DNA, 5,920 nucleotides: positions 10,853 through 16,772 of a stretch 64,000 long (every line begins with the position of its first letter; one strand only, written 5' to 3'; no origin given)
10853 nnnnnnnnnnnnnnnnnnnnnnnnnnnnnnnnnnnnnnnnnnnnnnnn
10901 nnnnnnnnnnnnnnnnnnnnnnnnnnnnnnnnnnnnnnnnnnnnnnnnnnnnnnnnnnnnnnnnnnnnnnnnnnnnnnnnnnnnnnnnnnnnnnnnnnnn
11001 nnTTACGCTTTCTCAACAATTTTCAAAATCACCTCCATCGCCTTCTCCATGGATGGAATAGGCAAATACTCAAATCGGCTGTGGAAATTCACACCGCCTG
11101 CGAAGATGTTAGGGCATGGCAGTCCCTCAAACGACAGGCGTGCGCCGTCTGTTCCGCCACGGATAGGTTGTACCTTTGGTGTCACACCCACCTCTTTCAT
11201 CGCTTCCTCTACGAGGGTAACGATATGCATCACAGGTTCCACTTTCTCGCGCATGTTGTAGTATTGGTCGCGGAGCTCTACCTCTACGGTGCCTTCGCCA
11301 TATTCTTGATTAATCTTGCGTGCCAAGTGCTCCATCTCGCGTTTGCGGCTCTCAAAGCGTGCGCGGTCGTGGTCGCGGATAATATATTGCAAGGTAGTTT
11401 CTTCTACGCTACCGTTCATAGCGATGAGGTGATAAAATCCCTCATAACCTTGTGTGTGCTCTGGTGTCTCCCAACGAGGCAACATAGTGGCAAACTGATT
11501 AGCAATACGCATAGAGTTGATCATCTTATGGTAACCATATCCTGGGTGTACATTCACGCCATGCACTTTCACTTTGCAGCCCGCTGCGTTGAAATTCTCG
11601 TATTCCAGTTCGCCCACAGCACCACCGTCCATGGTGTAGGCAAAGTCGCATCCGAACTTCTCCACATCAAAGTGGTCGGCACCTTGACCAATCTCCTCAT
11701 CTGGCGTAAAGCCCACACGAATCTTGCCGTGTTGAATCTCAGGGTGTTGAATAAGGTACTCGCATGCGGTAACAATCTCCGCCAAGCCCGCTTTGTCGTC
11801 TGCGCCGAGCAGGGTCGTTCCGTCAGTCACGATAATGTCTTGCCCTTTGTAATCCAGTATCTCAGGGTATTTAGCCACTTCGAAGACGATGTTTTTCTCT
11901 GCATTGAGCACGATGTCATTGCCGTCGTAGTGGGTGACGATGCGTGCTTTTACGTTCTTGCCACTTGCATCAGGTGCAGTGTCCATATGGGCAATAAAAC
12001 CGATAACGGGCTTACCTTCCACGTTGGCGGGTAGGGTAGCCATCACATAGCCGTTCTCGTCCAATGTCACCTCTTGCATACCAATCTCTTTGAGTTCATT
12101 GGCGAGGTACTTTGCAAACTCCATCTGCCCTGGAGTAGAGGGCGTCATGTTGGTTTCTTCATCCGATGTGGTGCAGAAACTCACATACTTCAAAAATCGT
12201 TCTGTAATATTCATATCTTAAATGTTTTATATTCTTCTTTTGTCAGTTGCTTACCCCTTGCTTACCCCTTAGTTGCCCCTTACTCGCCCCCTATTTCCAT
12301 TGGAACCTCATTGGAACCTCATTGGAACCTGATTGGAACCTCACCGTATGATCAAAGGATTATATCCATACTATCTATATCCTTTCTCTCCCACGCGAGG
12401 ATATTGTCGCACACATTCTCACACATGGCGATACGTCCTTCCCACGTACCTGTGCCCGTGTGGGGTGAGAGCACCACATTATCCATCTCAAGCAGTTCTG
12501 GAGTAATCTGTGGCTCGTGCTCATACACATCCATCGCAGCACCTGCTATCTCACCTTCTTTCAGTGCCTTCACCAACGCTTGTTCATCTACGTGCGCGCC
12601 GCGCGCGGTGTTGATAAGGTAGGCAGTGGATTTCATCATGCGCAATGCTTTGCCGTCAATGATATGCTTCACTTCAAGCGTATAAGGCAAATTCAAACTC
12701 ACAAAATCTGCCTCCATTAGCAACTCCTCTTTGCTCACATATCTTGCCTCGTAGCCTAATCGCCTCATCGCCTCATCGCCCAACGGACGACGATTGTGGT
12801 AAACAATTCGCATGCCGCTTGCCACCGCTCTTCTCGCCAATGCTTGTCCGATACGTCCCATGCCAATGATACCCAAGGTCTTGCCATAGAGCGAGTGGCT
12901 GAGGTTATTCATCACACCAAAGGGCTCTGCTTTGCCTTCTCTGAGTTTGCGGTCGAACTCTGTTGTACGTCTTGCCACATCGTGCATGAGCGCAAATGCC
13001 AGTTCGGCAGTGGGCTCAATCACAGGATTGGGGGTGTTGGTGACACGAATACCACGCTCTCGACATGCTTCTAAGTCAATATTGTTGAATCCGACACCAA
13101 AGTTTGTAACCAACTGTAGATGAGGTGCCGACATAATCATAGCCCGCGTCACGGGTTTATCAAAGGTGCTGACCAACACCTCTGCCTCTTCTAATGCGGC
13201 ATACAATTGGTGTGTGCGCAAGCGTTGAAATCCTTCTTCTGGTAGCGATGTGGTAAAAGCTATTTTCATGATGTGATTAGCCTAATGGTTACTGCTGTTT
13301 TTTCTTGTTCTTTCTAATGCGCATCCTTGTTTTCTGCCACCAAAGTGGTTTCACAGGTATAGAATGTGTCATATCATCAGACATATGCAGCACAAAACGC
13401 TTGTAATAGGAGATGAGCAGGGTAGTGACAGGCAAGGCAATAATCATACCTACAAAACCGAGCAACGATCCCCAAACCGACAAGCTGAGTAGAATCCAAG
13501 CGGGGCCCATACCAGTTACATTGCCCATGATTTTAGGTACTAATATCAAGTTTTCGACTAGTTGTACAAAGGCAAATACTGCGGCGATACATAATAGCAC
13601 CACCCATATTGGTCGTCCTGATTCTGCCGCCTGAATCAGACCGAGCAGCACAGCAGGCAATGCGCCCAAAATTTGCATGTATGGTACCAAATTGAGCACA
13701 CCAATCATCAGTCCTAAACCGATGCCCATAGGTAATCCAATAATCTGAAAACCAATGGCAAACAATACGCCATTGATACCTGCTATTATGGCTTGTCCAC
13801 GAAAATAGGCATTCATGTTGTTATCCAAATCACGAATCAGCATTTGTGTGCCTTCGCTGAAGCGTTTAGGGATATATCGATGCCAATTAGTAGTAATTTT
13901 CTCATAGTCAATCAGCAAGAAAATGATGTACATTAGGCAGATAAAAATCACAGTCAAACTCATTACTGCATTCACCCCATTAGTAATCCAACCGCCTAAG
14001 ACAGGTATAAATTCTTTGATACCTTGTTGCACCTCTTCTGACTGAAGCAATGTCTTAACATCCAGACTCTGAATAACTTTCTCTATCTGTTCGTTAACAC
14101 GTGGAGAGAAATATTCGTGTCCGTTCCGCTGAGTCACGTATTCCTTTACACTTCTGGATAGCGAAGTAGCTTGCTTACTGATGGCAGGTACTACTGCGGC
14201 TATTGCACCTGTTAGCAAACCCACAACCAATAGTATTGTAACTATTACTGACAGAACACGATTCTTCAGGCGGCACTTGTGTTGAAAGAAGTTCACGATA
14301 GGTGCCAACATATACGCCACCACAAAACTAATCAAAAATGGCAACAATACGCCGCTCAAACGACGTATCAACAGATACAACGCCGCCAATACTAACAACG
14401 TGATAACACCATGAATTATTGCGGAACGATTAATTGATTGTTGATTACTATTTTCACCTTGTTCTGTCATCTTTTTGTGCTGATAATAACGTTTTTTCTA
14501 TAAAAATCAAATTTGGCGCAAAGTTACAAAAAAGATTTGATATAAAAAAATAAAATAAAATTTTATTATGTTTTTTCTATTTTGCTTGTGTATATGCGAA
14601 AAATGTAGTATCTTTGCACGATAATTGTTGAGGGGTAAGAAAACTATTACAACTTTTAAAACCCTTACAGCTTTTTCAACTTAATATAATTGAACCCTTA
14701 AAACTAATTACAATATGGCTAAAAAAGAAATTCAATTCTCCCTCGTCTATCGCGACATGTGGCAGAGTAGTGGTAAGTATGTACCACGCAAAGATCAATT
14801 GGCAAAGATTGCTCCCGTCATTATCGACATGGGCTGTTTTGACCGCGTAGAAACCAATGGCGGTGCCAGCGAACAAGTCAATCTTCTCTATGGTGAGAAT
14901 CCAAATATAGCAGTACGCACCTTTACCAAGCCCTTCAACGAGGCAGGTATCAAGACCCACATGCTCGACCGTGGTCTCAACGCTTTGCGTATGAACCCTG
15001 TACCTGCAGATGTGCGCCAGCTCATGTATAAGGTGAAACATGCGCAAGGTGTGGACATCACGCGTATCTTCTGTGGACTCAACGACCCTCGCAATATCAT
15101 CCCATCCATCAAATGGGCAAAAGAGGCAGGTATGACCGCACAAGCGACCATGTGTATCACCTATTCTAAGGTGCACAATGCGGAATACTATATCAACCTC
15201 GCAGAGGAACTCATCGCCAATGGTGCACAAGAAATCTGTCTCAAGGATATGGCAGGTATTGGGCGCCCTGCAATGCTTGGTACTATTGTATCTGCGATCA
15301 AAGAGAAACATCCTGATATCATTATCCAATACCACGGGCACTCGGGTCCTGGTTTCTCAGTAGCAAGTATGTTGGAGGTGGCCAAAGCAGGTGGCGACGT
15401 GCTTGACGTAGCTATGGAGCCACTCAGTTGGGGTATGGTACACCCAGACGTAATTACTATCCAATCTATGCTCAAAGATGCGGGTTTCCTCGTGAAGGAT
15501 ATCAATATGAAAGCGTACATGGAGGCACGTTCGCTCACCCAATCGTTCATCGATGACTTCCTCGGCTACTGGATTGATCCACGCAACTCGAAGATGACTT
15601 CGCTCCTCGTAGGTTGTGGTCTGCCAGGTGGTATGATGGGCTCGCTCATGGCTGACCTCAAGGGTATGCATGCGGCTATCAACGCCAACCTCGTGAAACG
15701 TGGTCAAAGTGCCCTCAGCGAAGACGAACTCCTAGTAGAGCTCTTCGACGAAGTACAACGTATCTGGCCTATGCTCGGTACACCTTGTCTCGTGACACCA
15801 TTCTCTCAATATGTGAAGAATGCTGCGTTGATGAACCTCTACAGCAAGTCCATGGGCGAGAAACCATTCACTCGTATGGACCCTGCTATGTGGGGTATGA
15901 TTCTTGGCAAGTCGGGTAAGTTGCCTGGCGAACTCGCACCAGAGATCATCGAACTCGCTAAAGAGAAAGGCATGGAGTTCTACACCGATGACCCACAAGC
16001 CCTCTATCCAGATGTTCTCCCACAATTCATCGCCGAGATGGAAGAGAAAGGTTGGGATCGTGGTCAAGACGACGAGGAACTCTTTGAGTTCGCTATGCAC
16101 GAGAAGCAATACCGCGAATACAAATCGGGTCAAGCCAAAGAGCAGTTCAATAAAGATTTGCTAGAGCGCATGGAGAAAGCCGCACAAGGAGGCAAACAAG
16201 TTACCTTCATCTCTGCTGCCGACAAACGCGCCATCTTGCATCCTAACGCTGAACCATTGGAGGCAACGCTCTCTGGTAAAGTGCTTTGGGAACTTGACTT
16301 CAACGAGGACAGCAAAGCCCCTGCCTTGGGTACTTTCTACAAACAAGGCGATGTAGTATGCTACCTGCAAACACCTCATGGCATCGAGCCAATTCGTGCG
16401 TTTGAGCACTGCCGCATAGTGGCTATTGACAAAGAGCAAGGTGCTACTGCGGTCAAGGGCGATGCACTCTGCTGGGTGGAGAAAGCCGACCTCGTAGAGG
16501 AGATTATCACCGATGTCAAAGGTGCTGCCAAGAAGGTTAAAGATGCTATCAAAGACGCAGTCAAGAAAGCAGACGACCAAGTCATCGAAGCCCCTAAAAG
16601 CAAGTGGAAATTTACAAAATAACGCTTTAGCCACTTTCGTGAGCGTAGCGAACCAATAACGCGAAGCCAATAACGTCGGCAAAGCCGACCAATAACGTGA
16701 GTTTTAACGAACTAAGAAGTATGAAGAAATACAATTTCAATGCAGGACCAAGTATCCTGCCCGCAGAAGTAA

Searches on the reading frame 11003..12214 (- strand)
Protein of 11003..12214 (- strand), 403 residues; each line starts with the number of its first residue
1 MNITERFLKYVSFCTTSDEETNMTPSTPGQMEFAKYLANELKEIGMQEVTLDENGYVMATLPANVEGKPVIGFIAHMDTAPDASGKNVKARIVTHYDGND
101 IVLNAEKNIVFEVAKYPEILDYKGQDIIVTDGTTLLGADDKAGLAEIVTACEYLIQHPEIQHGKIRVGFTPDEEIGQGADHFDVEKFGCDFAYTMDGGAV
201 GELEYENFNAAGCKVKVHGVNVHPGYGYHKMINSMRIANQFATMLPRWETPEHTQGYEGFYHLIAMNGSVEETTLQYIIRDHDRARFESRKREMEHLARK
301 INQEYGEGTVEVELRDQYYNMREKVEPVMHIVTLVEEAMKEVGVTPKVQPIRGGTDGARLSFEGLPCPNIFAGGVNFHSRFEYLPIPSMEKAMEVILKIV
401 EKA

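Call 6: search_protein_families(library=ncbifam, proteins=[window:11003-12214:-])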
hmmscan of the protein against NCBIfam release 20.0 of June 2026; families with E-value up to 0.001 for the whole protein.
window:11003-12214:- (403 aa): 19 families
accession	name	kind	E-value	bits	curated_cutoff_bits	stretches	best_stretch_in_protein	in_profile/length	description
NF003976.0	PRK05469.1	subfamily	3.6e-192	638.7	255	1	2-402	4-404/409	tripeptide aminopeptidase PepT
TIGR01882.1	peptidase-T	equivalog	1.8e-168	560.7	285.75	1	2-402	4-405/410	peptidase T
NF009920.0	PRK13381.1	subfamily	5.2e-154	513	293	1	2-402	8-407/412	peptidase T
TIGR01883.1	PepT-like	hypoth_equivalog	2.3e-33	115.7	274.25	1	127-401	88-361/361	peptidase T-like protein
NF006399.0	PRK08651.1-2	equivalog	1.1e-10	41.1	381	1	327-401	326-402/405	succinyl-diaminopimelate desuccinylase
TIGR01910.1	DapE-ArgE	subfamily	2.3e-09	36.9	217.6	1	139-395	105-373/373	ArgE/DapE family deacylase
NF005602.0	PRK07338.1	equivalog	8.1e-09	34.5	357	1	101-390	97-386/409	hydrolase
NF006326.0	PRK08554.1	equivalog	1.6e-08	33.8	354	0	1-85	9-88/446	peptidase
NF006400.0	PRK08651.1-3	equivalog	5.2e-08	32.1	374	1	31-177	33-161/410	succinyl-diaminopimelate desuccinylase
TIGR01893.1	aa-his-dipept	subfamily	1.5e-07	30.5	343.75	1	100-187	72-154/478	beta-Ala-His dipeptidase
NF006365.0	PRK08588.1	subfamily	3e-06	26.8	289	1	138-361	104-336/383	succinyl-diaminopimelate desuccinylase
TIGR01891.1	amidohydrolases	subfamily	4.5e-06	26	153.75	0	151-377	102-343/366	amidohydrolase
NF004788.0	PRK06133.1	subfamily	5.8e-06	25.5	349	0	138-226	142-233/417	glutamate carboxypeptidase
NF010589.0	PRK13983.1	equivalog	1.6e-05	24.1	333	0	292-401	299-407/409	M20 family metallo-hydrolase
TIGR03106.1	trio_M42_hydro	equivalog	2.3e-05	23.5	397.75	0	139-181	183-225/343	osmoprotectant NAGGN system M42 family peptidase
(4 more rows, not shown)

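Call 25: find_encoding_contigs(protein=window:11003-12214:-, flank=2500, max_places=10)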
Protein window:11003-12214:- (403 aa): no gene with exactly this product is on record in the collection.

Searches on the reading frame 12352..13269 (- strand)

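Call 6: search_protein_families(library=ncbifam, proteins=[window:12352-13269:-])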
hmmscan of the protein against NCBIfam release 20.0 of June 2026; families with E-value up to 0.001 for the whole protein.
window:12352-13269:- (305 aa): 26 families (the best 25 are shown)
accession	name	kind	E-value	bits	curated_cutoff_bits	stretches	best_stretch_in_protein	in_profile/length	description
NF009714.1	PRK13243.1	equivalog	2e-81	273.9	455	1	20-298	37-317/332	glyoxylate reductase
TIGR01327.1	PGDH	equivalog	5e-63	213.6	454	1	17-292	29-299/525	phosphoglycerate dehydrogenase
NF011938.0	PRK15409.1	equivalog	1e-60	205.5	492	1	18-292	35-307/324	glyoxylate/hydroxypyruvate reductase GhrB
NF005069.0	PRK06487.1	equivalog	4.4e-54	183.7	448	1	14-295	34-312/320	2-hydroxyacid dehydrogenase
NF008759.0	PRK11790.1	equivalog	6e-50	170.1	404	1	17-294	43-317/410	phosphoglycerate dehydrogenase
NF005387.0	PRK06932.1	equivalog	6.3e-42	143.6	492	1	18-290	34-306/314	2-hydroxyacid dehydrogenase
NF006263.0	PRK08410.1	equivalog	1.2e-40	139.8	389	1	19-295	33-308/311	D-2-hydroxyacid dehydrogenase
NF041369.1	Dhydh_Halo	equivalog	4.5e-40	137.8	400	1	52-290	57-291/305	D-2-hydroxyacid dehydrogenase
NF005750.0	PRK07574.1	equivalog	1.9e-36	126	329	1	22-289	84-352/386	NAD-dependent formate dehydrogenase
NF000492.1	vanH_gen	exception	1.7e-34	119.4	540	1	52-294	68-311/312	D-lactate dehydrogenase VanH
NF001309.0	PRK00257.1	equivalog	3.1e-32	112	434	1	125-295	112-279/379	4-phosphoerythronate dehydrogenase PdxB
NF000128.1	vanH-Sc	exception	2.1e-29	102.7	650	1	38-292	72-329/337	D-lactate dehydrogenase VanH-Sc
NF000004.1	vanH-D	exception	2.2e-29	102.6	550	1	53-294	75-317/323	D-lactate dehydrogenase VanH-D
NF005027.0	PRK06436.1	equivalog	4.9e-29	101.4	261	1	52-276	51-261/303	2-hydroxyacid dehydrogenase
NF000371.1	vanH_Agroup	exception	1.6e-26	93.3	700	1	54-296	75-318/322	VanH-A/VanH-Pt family D-lactate dehydrogenase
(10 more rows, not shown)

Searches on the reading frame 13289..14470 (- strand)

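Call 6: search_protein_families(library=ncbifam, proteins=[window:13289-14470:-])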
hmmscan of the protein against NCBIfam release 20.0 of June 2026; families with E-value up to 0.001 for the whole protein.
window:13289-14470:- (393 aa): 3 families
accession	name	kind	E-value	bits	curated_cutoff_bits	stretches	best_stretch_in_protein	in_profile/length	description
TIGR02872.1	spore_ytvI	equivalog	7.1e-35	121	198.15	1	22-353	3-332/341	sporulation integral membrane protein YtvI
NF045801.1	efflux_ABUW_0982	equivalog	1.5e-32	113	675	1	15-357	8-341/392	chloramphenicol efflux transporter CxpE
NF008930.0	PRK12287.1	subfamily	1e-16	61.5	318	1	22-351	14-320/344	AI-2E family transporter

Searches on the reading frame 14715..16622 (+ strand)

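Call 69: search_protein_families(library=pfam, proteins=[window:14715-16622:+], max_evalue=0.00001)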
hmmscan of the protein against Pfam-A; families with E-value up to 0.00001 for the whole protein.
window:14715-16622:+ (635 aa): 2 families
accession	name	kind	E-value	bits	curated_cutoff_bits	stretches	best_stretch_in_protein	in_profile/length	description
PF02436.23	PYC_OADA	-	1.2e-12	48.5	27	1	341-478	28-169/201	Conserved carboxylase domain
PF00682.25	HMGL-like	-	5.4e-09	36.3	29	1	131-234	118-220/260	HMGL-like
